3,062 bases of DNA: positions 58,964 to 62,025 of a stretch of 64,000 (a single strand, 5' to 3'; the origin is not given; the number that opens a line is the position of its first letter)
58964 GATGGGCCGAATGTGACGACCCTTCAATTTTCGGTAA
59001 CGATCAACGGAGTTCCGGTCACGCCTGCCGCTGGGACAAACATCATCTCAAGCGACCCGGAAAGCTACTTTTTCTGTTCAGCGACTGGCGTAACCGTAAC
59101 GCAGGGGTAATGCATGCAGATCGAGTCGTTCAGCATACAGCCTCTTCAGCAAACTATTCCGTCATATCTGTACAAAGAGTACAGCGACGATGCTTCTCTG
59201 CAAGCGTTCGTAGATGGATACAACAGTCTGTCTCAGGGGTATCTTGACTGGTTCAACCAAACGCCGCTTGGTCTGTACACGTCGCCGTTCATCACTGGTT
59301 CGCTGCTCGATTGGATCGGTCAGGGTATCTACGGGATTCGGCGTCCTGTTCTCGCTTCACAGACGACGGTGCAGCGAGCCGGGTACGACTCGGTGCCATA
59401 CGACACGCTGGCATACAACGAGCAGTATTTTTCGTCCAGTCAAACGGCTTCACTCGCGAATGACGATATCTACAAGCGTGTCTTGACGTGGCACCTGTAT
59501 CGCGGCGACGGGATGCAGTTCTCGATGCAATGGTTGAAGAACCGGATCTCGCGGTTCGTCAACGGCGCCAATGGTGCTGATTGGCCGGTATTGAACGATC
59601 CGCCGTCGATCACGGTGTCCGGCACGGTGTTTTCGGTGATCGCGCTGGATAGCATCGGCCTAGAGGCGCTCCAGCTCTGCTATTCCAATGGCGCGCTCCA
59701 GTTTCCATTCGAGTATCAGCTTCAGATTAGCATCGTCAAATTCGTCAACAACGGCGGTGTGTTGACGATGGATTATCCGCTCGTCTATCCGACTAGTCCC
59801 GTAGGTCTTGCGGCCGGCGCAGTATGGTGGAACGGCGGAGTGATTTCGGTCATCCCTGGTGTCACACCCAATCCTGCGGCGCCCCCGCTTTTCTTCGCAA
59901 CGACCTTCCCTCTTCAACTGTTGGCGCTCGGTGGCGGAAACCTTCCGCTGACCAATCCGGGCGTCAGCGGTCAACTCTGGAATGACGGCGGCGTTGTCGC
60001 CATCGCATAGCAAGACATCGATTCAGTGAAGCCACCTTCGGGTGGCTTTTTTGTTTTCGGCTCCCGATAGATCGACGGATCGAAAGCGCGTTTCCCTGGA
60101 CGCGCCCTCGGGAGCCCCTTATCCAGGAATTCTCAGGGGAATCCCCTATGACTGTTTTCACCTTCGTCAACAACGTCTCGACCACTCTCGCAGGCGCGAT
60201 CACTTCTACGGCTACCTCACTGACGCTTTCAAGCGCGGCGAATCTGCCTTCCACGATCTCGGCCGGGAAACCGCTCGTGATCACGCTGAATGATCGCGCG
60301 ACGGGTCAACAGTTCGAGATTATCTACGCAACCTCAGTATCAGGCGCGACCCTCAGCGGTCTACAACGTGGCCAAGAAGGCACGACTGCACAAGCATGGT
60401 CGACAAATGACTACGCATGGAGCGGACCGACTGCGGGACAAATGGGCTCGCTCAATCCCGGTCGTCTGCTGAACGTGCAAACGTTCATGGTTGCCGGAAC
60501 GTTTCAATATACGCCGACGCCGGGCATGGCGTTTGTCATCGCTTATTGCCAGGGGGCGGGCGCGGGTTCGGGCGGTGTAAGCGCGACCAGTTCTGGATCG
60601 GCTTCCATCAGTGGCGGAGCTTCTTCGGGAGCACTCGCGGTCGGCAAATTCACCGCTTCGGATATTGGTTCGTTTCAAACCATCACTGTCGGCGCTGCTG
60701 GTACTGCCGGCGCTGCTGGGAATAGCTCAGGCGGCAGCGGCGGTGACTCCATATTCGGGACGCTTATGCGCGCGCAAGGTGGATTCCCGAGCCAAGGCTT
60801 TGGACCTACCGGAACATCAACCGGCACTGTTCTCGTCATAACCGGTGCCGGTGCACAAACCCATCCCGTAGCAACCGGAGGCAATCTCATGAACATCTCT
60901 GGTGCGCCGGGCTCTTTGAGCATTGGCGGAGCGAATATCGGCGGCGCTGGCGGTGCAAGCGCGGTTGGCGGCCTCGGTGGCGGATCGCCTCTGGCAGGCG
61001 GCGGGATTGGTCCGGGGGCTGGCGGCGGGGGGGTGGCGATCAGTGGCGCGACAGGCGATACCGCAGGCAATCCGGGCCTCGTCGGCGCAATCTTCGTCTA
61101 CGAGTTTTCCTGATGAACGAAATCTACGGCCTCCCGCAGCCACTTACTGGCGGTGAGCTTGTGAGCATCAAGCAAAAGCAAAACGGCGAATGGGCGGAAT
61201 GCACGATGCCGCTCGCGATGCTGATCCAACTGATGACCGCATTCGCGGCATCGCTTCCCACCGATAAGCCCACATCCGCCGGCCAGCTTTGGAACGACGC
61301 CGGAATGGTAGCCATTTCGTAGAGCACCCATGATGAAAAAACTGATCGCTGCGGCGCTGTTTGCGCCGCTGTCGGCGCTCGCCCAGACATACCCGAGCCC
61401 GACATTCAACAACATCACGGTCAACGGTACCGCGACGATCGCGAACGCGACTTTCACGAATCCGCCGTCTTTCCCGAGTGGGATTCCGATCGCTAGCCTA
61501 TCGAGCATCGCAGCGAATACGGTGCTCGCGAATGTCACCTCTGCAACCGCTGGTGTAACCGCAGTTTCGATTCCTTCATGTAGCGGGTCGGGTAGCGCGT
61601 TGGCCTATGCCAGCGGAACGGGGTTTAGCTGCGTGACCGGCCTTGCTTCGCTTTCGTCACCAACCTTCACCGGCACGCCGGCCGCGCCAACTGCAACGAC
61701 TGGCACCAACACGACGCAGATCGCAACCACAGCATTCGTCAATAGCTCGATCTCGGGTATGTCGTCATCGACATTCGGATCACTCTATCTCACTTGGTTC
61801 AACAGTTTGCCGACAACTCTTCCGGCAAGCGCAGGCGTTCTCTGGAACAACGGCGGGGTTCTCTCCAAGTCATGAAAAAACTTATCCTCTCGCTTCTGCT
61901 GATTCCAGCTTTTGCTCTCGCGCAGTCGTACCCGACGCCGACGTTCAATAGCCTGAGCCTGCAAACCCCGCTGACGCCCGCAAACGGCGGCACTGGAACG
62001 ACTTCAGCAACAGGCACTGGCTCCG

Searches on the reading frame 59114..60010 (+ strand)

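Call 71: search_protein_families(library=phrogs, proteins=[window:59114-60010:+], max_evalue=0.001)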
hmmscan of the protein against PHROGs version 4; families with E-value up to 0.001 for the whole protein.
window:59114-60010:+ (298 aa): 1 family
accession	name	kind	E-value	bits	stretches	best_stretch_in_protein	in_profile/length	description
phrog_8212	-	unknown function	4.5e-53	181.5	1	11-208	5-206/208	-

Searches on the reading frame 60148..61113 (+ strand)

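Call 71: search_protein_families(library=phrogs, proteins=[window:60148-61113:+], max_evalue=0.001)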
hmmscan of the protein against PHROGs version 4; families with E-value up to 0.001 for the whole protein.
window:60148-61113:+ (321 aa): 6 families
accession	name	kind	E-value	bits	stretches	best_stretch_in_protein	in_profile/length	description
phrog_863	-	tail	5.7e-25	89.3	1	20-321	334-605/690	tail fiber assembly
phrog_6427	-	unknown function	8.4e-16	58.5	1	3-103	3-105/675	-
phrog_6202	-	tail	9.8e-07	29.3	1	67-316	398-633/636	tail fiber protein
phrog_25419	-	unknown function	2.2e-05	24.6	1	6-89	5-97/282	-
phrog_12796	-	tail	8.9e-05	22.8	1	12-307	160-429/445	tail fiber protein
phrog_454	-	tail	0.00056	19.1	1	102-303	1172-1357/1376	tail fiber protein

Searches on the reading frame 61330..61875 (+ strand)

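Call 71: search_protein_families(library=phrogs, proteins=[window:61330-61875:+], max_evalue=0.001)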
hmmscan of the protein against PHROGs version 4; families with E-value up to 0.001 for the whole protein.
window:61330-61875:+ (181 aa): 10 families
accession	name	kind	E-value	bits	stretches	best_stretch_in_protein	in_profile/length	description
phrog_2631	-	tail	1.8e-11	44.4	1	64-148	306-388/644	tail fiber protein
phrog_9625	-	unknown function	3.9e-11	42.3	1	17-143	873-992/1586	-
phrog_7032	-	tail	1.4e-09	37.6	1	67-149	210-294/866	tail fiber protein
phrog_454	-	tail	2.3e-07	30.3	1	106-145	360-399/1376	tail fiber protein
phrog_4549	-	tail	2.6e-06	26.9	1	104-150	270-316/869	tail fiber protein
phrog_4209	-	tail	3.3e-06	27.4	1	106-142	110-146/406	tail fiber protein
phrog_22682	-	tail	1.4e-05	25.4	1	97-145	214-262/400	tail fiber protein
phrog_38759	-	unknown function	0.00017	21.2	1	105-147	167-209/920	-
phrog_11518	-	tail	0.00025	20.4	1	79-152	263-318/812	tail fiber protein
phrog_8713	-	tail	0.00055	20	1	73-148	360-437/509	tail fiber protein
